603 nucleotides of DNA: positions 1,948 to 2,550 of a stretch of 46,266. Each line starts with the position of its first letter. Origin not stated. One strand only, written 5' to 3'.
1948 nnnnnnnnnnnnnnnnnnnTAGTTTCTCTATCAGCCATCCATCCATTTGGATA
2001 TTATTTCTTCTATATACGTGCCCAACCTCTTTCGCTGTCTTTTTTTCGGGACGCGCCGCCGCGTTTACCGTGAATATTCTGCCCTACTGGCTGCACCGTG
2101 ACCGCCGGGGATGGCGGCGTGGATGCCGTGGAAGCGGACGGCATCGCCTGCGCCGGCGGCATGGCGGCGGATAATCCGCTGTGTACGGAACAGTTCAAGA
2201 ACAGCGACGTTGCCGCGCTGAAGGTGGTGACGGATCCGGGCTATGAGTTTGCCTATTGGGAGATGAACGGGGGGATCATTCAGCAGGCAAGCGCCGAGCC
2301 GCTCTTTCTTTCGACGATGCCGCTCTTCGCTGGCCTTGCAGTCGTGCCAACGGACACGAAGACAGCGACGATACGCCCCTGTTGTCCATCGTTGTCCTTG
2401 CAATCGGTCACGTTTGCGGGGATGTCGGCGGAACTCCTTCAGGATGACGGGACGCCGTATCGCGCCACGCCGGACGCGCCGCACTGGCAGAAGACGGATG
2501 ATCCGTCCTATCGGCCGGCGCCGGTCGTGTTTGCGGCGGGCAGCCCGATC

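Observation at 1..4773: Polymorphic-toxin-style array: one resident and two orphan C-terminal cassettes behind a shared B-repeat homology block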

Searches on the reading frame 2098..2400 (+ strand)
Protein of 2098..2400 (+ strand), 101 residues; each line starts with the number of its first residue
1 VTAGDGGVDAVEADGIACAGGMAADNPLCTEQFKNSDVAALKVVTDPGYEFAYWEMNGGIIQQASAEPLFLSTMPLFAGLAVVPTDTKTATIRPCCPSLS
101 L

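Call 23: find_related_loci(query=A2, collection=genome_contigs, flank=10000)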
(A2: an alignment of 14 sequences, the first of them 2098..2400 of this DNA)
Query A2 (101 aa) in genome_contigs; peptide patterns used: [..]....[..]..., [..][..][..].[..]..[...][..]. (x = any residue, [..] = any of these).
599 stretches matched a pattern (row limit reached: there are more); 1 encode a relative of the query (tblastn E <= 1e-3); 1 distinct loci.
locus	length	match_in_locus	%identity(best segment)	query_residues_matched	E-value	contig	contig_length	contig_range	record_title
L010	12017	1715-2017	64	1-101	4e-42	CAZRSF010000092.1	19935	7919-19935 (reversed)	MAG TPA_asm: uncultured Candidatus Moduliflexus sp. isolate SRP192927_co1_965 genome assembly, contig: NODE_5421_length_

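Call 42: search_protein_representatives(alignment_id=A2)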
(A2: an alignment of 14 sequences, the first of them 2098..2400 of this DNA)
Query: 14 sequences, 476 profile positions. Proteins with E-value up to 0.001 (for the whole library): 446; up to 1e-10: 95; up to 1e-30: 26. The best 150 are listed.
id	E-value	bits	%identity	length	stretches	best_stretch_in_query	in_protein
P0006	1.8e-115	403.5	-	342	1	104-424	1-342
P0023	3.7e-105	369.5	-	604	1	5-443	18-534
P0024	7.5e-100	352.0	-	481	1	6-422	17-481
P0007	1.6e-96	341.1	-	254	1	3-211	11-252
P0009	3.1e-95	336.8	-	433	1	92-430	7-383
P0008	8.6e-93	328.8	-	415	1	108-469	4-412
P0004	1.0e-89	318.6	-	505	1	112-455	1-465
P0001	9.1e-85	302.3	-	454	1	112-467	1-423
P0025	1.9e-83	298.0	-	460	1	93-453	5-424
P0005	5.7e-83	296.4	-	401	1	104-472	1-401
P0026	2.9e-81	290.7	-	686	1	6-226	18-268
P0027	3.3e-75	270.8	-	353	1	2-216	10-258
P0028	1.3e-72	262.2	-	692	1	24-245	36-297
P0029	8.5e-71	256.2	-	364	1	92-354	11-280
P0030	4.7e-68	247.2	-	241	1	112-336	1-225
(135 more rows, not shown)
